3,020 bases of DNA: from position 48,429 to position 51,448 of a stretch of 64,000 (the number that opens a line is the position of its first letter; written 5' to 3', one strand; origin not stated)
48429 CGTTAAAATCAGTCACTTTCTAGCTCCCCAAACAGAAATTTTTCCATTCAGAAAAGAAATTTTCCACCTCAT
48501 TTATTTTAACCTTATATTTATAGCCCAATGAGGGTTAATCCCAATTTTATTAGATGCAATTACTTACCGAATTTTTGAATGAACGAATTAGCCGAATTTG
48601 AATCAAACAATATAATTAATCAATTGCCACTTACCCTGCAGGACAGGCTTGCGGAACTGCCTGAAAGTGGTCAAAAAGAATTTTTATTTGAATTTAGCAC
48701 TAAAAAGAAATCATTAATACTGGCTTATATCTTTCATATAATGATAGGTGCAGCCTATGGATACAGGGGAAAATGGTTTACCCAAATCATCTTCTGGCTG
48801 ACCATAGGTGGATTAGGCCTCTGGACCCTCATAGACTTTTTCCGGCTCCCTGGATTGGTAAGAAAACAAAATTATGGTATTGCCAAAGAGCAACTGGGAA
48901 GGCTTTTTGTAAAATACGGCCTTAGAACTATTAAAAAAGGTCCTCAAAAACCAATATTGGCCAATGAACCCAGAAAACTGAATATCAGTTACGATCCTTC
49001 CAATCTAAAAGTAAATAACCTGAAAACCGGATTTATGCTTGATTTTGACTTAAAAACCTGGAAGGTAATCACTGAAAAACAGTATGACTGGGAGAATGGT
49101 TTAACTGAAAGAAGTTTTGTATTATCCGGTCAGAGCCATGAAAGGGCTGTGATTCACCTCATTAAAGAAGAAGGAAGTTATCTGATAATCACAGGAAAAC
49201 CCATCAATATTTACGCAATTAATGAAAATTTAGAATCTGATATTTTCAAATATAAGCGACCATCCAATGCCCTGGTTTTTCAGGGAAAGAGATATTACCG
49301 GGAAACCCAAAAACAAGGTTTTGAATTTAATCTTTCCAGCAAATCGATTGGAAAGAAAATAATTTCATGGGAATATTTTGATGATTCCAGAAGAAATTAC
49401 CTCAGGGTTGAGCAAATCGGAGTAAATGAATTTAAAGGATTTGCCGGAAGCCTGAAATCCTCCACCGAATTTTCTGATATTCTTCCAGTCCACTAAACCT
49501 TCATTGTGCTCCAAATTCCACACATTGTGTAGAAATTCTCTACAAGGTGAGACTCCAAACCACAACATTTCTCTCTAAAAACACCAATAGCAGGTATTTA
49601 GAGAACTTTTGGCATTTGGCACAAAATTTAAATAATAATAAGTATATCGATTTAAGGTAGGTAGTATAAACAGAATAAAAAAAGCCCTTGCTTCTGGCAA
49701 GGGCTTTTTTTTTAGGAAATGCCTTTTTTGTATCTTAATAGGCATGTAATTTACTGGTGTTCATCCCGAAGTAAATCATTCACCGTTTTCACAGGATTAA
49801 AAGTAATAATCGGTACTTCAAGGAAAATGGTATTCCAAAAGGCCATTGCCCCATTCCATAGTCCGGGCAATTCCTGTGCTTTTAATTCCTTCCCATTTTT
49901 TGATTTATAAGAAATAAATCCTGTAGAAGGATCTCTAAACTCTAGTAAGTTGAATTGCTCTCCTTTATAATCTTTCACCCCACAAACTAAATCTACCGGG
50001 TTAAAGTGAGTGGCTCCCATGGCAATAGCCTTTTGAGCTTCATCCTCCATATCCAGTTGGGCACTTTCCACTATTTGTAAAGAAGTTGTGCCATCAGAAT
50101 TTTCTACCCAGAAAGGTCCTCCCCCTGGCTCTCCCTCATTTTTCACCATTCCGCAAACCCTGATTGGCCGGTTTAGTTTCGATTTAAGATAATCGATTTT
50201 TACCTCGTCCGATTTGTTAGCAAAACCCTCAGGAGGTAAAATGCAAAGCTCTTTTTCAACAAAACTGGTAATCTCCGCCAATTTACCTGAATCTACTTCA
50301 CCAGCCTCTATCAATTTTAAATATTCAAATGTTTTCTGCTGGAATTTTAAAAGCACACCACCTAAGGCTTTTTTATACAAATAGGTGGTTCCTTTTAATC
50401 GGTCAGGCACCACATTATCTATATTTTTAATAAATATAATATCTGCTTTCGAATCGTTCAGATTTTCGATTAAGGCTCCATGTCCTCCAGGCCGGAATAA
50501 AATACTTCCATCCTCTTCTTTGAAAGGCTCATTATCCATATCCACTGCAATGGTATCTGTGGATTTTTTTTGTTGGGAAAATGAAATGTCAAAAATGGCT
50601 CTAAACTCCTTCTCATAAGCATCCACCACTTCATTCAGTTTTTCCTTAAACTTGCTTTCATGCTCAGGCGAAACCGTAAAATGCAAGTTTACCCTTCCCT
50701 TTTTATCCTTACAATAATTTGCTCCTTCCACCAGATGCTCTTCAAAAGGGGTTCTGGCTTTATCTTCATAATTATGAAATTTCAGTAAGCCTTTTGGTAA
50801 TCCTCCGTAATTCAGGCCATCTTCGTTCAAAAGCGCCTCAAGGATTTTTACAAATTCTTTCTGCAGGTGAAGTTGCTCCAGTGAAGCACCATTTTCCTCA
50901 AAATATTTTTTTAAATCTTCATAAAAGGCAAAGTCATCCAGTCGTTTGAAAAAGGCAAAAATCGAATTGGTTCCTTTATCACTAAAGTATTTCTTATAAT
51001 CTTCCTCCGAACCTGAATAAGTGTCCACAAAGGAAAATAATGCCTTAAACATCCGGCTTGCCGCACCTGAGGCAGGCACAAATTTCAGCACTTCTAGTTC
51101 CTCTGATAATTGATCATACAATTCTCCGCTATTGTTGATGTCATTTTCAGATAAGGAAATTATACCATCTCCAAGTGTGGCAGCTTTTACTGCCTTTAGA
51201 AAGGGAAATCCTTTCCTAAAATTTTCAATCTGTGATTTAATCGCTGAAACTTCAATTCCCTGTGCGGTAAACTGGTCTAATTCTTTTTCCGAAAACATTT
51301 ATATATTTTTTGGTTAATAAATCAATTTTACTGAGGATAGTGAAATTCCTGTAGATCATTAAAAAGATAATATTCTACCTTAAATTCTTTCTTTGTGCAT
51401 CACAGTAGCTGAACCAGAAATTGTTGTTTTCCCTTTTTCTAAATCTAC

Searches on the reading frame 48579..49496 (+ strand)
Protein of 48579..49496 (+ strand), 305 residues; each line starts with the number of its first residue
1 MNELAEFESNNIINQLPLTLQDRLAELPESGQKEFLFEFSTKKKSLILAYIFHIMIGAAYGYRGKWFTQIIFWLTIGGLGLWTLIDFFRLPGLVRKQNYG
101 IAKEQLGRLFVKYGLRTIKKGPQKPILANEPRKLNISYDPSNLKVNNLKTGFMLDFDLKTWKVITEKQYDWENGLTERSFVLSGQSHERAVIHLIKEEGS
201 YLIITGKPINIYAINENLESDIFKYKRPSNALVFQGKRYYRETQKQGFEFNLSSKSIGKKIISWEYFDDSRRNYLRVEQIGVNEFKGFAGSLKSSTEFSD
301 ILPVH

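Call 55: search_protein_families(library=pfam, proteins=[window:48579-49496:+], max_evalue=0.01)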
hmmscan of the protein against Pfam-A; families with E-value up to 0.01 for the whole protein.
window:48579-49496:+ (305 aa): 1 family
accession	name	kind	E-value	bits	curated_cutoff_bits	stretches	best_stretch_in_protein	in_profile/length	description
PF13785.11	DUF4178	-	1.5e-10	41.8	25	1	150-290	2-131/136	Domain of unknown function (DUF4178)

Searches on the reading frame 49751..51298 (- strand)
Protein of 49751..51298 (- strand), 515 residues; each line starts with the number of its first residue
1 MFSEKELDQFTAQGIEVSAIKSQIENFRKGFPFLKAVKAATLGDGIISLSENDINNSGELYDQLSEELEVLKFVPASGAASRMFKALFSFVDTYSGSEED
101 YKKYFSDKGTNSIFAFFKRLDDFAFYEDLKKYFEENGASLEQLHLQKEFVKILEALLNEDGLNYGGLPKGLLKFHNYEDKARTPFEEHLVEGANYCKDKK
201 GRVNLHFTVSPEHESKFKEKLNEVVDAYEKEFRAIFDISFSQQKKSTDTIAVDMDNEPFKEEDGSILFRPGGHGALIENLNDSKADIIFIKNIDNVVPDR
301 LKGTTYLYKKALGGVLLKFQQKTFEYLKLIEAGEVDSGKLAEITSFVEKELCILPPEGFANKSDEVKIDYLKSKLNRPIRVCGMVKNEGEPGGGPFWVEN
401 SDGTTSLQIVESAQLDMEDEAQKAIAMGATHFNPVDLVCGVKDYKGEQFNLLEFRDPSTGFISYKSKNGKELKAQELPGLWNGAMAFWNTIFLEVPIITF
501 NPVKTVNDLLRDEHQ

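Call 55: search_protein_families(library=pfam, proteins=[window:49751-51298:-], max_evalue=0.01)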
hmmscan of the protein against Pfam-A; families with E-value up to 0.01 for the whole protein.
window:49751-51298:- (515 aa): 1 family
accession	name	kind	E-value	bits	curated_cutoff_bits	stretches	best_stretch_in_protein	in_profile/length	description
PF14134.11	DUF4301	-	6.5e-233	774.6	27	1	4-515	2-507/507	Domain of unknown function (DUF4301)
